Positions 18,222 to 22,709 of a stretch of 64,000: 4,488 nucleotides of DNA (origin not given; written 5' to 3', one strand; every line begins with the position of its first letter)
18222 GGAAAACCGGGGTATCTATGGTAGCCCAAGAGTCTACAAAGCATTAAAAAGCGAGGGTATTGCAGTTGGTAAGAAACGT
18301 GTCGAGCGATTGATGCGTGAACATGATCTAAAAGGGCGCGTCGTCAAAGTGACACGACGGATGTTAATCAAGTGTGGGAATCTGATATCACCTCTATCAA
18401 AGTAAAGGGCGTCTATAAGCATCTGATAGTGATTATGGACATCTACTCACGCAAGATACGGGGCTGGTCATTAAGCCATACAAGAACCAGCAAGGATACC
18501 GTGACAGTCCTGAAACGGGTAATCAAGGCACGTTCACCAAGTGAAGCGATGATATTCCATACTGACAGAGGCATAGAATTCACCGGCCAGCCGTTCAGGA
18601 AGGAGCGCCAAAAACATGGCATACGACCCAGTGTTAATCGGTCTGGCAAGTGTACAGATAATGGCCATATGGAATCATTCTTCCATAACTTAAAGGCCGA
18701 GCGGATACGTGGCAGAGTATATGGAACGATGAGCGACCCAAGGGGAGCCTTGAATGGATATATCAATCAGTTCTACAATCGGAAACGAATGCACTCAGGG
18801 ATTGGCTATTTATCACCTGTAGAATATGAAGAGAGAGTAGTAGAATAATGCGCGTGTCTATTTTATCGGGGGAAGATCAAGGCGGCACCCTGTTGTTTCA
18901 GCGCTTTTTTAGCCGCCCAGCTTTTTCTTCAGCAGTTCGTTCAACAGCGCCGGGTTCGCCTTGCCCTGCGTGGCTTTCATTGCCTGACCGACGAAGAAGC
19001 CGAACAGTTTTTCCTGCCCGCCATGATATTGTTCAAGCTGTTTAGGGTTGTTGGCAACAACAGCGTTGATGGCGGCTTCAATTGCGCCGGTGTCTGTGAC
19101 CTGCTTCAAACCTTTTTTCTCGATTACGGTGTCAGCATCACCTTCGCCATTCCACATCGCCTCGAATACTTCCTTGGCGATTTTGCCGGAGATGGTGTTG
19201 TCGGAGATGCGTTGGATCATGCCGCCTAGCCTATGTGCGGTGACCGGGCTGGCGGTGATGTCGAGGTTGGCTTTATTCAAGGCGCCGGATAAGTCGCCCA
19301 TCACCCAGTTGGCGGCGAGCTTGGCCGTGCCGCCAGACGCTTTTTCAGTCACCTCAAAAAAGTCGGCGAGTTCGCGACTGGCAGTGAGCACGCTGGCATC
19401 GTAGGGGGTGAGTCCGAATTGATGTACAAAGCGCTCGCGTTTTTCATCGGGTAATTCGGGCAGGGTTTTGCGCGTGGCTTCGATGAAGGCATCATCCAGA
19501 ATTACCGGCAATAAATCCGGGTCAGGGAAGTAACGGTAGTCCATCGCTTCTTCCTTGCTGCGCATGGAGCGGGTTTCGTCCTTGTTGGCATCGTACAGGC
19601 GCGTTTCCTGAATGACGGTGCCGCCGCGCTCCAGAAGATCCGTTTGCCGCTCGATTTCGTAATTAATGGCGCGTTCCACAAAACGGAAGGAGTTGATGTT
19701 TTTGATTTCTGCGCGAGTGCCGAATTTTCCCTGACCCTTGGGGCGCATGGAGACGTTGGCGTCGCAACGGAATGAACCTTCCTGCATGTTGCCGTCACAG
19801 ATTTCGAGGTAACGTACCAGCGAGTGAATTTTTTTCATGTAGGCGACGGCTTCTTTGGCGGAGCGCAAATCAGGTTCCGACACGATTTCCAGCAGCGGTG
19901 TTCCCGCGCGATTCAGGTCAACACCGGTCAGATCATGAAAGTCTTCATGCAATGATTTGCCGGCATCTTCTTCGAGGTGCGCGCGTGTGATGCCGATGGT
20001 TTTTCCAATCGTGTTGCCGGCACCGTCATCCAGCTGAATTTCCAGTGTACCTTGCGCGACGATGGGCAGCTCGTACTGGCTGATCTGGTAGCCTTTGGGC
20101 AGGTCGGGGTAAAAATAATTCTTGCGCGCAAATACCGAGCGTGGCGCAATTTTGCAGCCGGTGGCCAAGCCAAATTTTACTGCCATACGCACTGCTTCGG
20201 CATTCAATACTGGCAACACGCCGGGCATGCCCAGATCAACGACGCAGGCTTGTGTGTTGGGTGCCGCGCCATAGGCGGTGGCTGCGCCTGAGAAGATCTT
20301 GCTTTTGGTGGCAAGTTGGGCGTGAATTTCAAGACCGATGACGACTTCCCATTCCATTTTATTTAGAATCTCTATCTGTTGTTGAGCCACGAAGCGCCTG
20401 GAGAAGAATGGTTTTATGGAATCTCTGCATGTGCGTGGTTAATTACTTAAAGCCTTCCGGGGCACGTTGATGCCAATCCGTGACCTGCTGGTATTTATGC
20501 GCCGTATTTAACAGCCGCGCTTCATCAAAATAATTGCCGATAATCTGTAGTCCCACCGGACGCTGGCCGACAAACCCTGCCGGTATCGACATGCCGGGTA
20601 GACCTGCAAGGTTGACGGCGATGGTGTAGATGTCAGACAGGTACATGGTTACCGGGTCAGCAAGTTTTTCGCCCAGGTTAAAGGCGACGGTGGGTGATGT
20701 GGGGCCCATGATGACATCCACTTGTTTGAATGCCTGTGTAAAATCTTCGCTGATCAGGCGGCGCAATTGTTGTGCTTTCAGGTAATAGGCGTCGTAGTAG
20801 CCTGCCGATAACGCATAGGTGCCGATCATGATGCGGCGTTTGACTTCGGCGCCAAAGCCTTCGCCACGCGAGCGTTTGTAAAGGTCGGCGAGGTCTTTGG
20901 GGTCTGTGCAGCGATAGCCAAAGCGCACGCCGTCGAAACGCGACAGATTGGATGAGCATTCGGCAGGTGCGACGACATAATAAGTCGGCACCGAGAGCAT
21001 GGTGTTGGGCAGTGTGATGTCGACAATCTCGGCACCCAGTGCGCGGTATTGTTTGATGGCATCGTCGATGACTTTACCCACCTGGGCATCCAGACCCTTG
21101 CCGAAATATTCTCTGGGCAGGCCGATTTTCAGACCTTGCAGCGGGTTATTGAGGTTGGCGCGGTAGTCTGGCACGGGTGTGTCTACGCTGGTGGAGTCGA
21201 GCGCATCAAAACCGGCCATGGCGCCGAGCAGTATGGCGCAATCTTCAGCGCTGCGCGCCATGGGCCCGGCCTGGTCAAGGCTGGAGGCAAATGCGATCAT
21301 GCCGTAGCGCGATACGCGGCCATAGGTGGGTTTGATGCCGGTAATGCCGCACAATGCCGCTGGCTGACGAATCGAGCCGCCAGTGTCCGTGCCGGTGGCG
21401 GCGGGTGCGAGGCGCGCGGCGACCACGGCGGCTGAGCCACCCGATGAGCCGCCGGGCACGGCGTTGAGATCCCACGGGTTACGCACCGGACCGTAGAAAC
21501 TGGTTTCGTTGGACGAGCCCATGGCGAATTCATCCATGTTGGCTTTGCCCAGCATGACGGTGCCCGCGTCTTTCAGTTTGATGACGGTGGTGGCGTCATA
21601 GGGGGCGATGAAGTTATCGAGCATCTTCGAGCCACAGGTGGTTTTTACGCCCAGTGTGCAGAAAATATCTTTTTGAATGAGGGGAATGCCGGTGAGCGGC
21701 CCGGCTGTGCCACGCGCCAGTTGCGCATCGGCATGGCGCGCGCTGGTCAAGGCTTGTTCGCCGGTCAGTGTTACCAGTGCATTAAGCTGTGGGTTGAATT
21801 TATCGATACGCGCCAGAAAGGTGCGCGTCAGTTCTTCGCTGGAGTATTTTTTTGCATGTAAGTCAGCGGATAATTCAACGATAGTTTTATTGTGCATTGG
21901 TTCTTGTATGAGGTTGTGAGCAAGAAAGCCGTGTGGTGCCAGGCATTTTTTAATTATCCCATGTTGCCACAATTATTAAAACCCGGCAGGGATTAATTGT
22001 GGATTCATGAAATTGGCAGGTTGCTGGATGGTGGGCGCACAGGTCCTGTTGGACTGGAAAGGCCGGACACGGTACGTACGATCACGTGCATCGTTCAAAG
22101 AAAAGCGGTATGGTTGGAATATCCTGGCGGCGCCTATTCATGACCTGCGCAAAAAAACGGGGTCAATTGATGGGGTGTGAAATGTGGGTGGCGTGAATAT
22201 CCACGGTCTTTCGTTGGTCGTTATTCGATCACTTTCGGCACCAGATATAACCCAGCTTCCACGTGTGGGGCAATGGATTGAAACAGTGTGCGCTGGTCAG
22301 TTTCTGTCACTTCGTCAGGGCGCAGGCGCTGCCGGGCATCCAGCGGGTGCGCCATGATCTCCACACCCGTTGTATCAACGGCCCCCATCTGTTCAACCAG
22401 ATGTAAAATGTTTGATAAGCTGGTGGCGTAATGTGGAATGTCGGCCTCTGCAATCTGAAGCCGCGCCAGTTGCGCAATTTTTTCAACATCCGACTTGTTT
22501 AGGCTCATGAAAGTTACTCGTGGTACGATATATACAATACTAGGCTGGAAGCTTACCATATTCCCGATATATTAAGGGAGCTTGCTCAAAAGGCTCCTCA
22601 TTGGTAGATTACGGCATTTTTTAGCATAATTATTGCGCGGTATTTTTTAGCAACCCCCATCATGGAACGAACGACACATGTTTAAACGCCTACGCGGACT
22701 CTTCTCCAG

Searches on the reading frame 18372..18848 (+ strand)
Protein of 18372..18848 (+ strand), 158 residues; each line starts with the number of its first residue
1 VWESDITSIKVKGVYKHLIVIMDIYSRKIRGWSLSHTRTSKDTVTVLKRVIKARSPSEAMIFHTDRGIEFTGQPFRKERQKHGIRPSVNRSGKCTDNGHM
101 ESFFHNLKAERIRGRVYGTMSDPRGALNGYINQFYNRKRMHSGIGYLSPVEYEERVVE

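Call 43: search_protein_families(library=pfam, proteins=[window:18372-18848:+], max_evalue=0.0001)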
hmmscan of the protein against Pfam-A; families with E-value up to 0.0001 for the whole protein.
window:18372-18848:+ (158 aa): 3 families
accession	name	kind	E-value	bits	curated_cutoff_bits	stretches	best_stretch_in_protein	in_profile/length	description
PF00665.32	rve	-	3.4e-21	75.9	32.6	1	1-94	7-102/102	Integrase core domain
PF13333.12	rve_2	-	1.7e-12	47.7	22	1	101-155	1-54/56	Integrase core domain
PF13683.12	rve_3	-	3.2e-10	40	26.5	1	82-149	1-67/67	Integrase core domain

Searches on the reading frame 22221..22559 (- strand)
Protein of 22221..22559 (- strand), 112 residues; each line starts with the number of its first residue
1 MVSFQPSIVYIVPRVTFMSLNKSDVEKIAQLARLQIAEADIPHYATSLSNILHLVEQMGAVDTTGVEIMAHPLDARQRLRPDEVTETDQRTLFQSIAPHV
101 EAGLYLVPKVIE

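Call 64: search_protein_families(library=ncbifam, proteins=[window:22221-22559:-], max_evalue=0.00001)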
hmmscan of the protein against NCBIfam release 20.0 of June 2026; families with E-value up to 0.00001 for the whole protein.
window:22221-22559:- (112 aa): 3 families
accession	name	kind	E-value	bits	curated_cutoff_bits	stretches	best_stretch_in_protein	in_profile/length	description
TIGR00135.1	gatC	equivalog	5.4e-27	93.9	47.1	1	21-112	2-93/93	Asp-tRNA(Asn)/Glu-tRNA(Gln) amidotransferase subunit GatC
NF000684.0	PRK00034.3-4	equivalog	1.2e-06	28.8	97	1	19-91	4-75/97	Asp-tRNA(Asn) amidotransferase subunit GatC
NF009461.0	PRK12821.1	equivalog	1.8e-06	26.9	399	1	18-94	387-465/477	aspartyl/glutamyl-tRNA amidotransferase subunit C-like protein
